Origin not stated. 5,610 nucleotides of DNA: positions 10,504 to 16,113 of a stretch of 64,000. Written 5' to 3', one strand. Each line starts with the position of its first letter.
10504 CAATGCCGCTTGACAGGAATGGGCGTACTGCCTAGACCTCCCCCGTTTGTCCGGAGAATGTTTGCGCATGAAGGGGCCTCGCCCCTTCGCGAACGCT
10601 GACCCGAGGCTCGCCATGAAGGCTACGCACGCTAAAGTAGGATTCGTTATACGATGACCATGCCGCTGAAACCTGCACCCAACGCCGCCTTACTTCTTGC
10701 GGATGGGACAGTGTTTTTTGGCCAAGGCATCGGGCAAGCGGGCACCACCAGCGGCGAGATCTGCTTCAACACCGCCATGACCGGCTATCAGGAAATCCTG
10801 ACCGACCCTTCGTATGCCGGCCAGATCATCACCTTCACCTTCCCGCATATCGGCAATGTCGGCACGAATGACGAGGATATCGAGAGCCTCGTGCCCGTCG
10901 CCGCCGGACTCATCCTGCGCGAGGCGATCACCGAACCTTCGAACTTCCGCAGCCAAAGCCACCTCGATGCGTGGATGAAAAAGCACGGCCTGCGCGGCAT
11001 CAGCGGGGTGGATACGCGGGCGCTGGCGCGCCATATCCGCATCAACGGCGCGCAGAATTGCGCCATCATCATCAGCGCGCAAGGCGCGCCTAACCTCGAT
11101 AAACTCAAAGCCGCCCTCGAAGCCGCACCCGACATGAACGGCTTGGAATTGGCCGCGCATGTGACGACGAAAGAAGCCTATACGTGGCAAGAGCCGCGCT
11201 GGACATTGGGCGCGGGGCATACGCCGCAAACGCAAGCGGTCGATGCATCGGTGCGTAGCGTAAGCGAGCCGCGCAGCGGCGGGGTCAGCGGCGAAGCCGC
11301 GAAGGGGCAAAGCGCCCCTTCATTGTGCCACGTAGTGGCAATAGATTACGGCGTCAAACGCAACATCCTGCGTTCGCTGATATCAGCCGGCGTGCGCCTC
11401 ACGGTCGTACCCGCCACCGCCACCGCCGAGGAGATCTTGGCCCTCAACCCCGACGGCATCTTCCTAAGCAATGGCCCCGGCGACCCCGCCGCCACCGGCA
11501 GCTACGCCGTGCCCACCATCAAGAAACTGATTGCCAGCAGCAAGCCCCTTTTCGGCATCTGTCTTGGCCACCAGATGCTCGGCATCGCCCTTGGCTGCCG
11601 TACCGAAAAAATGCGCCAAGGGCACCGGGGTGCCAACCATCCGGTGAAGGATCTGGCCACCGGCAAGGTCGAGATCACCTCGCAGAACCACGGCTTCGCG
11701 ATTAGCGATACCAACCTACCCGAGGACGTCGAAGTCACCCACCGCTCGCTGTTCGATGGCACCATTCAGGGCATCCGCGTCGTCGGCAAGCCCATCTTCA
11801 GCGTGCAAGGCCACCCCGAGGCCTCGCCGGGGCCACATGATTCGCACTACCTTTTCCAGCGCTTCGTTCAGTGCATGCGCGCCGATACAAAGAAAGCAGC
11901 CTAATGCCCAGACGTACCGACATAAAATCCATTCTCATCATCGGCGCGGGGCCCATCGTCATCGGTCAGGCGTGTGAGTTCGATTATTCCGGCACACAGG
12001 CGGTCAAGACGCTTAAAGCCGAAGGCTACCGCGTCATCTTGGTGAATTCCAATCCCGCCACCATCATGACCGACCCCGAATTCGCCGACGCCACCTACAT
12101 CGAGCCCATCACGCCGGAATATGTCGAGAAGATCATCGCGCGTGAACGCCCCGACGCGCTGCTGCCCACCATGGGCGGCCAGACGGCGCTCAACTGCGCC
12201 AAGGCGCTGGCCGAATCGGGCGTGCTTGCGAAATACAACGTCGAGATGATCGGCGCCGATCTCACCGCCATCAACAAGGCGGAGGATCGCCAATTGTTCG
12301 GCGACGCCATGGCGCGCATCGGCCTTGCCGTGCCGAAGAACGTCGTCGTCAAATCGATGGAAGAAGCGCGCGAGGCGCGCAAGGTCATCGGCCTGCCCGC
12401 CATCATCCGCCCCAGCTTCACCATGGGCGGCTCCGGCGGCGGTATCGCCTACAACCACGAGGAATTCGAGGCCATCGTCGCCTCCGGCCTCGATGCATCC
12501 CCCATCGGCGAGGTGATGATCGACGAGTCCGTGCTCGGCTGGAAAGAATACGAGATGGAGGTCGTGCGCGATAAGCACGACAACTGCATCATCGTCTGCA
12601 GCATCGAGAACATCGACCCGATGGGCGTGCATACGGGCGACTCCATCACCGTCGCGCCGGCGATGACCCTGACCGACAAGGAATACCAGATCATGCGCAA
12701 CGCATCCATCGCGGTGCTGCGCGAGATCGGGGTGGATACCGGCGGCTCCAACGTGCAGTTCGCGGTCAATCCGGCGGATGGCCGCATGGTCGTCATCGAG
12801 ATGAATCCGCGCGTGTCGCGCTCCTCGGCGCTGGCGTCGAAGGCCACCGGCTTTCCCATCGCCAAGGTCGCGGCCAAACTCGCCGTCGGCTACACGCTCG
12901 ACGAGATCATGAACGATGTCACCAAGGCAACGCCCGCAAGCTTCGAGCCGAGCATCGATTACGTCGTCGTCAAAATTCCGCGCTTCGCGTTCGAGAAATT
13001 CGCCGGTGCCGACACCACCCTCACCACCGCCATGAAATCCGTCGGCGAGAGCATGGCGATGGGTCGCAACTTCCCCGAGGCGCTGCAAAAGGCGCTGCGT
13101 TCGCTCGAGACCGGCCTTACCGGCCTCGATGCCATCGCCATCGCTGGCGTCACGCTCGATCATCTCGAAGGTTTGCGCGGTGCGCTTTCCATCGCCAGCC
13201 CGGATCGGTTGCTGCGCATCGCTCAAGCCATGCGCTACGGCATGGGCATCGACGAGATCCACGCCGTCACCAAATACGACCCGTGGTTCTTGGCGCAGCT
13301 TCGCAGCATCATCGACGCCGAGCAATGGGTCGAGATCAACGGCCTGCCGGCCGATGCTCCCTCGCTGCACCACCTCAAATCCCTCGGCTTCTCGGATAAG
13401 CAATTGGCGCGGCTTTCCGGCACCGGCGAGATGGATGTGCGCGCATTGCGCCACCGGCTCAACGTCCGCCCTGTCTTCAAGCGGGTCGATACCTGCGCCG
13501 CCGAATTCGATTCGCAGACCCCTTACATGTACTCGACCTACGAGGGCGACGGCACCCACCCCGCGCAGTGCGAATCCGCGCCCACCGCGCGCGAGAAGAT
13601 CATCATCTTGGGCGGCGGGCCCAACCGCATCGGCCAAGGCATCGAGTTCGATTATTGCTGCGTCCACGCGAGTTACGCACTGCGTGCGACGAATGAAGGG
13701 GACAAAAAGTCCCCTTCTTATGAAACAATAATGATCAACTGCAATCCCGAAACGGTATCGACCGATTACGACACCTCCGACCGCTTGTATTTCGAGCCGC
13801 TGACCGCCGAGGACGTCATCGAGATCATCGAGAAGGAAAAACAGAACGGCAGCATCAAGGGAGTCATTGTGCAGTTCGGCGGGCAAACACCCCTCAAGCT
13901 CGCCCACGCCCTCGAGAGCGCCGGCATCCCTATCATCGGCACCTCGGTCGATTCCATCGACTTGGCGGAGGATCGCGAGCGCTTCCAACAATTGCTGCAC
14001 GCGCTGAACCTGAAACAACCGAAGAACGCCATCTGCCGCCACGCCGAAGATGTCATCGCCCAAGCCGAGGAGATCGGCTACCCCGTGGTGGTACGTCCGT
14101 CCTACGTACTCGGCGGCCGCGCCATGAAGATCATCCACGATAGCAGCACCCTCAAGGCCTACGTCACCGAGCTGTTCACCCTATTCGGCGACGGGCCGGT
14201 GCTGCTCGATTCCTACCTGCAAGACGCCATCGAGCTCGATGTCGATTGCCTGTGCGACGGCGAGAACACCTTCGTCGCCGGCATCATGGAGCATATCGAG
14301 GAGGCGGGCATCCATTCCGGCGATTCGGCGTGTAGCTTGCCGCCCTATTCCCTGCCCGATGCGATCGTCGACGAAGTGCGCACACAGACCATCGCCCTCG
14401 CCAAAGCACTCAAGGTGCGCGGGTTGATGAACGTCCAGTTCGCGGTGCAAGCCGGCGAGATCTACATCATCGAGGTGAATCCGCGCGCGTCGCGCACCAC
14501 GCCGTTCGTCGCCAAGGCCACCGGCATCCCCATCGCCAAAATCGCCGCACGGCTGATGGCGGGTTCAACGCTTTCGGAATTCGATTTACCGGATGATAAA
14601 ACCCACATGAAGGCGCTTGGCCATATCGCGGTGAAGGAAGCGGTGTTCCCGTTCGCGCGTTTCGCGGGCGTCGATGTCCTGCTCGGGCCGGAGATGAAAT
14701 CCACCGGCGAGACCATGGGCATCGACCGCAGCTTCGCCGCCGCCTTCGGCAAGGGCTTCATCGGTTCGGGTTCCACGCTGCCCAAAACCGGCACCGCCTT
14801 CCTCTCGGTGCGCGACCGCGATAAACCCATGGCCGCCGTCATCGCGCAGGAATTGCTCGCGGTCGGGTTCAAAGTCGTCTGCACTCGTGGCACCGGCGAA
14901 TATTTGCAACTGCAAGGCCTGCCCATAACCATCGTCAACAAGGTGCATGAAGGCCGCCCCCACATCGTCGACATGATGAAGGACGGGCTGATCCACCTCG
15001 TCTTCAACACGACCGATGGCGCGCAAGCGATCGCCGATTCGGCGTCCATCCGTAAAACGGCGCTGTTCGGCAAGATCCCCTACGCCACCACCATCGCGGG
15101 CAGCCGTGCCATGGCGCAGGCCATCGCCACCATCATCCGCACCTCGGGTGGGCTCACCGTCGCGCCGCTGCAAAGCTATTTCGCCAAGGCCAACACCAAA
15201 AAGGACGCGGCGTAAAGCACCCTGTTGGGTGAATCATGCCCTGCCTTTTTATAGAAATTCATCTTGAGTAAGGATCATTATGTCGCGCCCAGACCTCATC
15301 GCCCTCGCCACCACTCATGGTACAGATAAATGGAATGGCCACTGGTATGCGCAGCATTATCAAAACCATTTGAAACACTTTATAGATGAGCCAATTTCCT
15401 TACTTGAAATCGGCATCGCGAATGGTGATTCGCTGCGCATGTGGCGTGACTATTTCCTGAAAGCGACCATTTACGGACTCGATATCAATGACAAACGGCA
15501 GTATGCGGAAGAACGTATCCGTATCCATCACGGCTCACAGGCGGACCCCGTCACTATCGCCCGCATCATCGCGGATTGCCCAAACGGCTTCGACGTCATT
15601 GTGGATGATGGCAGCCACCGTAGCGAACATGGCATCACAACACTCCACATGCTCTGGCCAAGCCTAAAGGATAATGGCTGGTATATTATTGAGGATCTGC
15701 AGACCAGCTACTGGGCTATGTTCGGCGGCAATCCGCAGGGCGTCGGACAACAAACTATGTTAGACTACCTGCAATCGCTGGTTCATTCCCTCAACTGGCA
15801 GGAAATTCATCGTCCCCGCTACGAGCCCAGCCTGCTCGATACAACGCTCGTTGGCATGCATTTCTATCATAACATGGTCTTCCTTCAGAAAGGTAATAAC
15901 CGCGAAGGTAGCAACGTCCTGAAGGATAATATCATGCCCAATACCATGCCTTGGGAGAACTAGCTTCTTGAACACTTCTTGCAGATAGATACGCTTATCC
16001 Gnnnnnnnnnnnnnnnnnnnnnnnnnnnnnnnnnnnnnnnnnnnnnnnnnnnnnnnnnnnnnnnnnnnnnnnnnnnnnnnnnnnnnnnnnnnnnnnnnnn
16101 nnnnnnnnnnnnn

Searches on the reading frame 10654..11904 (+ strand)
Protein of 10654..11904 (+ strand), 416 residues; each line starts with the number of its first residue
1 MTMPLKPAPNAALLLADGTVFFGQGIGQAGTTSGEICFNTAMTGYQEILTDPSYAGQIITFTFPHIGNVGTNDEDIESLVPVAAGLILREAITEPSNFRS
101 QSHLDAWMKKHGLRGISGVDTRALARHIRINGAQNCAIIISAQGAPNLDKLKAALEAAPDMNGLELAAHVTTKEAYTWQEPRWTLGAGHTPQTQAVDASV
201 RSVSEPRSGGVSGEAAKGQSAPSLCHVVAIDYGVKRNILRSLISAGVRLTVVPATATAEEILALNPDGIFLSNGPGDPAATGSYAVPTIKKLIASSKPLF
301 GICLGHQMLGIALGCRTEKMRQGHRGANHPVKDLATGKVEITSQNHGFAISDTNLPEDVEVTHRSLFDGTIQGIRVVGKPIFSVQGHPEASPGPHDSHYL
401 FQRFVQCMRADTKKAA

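Call 43: search_protein_families(library=pfam, proteins=[window:10654-11904:+])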
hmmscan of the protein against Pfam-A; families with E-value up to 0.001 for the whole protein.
window:10654-11904:+ (416 aa): 3 families
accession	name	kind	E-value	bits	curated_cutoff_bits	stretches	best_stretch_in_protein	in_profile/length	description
PF00117.34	GATase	-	3e-52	177.5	22.8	1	229-406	2-189/190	Glutamine amidotransferase class-I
PF00988.28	CPSase_sm_chain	-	1e-50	171.2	27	1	13-138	1-126/126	Carbamoyl-phosphate synthase small chain, CPSase domain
PF07722.19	Peptidase_C26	-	4.3e-08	33.6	20.5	1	284-317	93-126/219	Peptidase C26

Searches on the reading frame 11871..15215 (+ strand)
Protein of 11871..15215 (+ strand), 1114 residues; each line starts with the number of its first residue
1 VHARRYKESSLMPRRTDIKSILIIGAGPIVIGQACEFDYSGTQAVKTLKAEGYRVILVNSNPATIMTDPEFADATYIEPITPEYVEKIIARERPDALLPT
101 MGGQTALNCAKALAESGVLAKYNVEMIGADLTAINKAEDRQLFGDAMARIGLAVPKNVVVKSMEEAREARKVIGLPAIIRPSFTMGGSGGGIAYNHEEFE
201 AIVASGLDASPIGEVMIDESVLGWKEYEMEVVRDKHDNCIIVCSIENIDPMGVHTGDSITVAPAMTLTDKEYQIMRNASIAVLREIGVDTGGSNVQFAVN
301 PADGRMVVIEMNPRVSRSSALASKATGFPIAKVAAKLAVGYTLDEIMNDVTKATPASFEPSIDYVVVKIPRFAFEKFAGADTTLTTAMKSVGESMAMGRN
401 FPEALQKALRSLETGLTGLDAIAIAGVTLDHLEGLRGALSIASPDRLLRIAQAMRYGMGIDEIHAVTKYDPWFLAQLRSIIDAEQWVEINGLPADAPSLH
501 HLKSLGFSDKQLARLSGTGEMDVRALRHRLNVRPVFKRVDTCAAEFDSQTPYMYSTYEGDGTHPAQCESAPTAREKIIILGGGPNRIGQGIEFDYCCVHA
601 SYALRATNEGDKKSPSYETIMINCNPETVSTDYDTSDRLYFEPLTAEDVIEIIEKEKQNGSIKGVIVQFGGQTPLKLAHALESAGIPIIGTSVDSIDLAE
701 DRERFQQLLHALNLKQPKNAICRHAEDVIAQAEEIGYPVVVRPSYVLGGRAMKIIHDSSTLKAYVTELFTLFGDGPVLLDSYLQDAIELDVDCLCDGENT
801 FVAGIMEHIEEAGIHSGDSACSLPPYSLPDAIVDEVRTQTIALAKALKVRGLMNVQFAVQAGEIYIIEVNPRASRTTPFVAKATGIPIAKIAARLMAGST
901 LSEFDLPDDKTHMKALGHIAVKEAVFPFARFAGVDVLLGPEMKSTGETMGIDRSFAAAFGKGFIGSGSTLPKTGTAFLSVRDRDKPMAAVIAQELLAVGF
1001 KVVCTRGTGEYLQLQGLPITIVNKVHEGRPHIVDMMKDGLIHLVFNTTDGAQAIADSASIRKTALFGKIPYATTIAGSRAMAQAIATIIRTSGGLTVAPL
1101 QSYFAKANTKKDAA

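Call 85: search_protein_families(library=pfam, max_evalue=0.00001, proteins=[window:11871-15215:+])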
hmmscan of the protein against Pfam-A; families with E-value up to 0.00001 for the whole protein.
window:11871-15215:+ (1114 aa): 8 families
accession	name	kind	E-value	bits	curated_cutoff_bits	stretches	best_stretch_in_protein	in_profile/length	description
PF02786.22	CPSase_L_D2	-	1e-109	365.4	19.8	2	139-345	1-210/211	Carbamoyl-phosphate synthase L chain, ATP binding domain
PF25596.1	CPSase_L_D1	-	1.3e-93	309.3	27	2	18-135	2-117/118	Carbamoyl phosphate synthase preATP-grasp domain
PF02787.25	CPSase_L_D3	-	4.3e-23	81.5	26.6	1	439-515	3-79/80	Carbamoyl-phosphate synthetase large chain, oligomerisation domain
PF02142.27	MGS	-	2.3e-19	69.7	24.1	1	991-1073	5-94/94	MGS-like domain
PF02222.28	ATP-grasp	-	7.3e-13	49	27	1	708-873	2-163/179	ATP-grasp domain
PF07478.18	Dala_Dala_lig_C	-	8.9e-12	45.4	24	1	724-873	23-176/204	D-ala D-ala ligase C-terminus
PF02655.19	ATP-grasp_3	-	9.5e-11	42.5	23.2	1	705-873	7-157/160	ATP-grasp domain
PF15632.11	ATPgrasp_Ter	-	5.5e-09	36.3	29.1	1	836-899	49-111/131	ATP-grasp in the biosynthetic pathway with Ter operon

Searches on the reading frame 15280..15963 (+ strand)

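Call 43: search_protein_families(library=pfam, proteins=[window:15280-15963:+])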
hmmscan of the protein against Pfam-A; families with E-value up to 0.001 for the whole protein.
window:15280-15963:+ (227 aa): 2 families
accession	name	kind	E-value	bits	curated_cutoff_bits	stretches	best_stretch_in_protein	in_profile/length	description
PF13578.12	Methyltransf_24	-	2.5e-07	32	26.3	1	42-139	1-104/105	Methyltransferase domain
PF08242.18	Methyltransf_12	-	0.00036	21.7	30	1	42-134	1-97/98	Methyltransferase domain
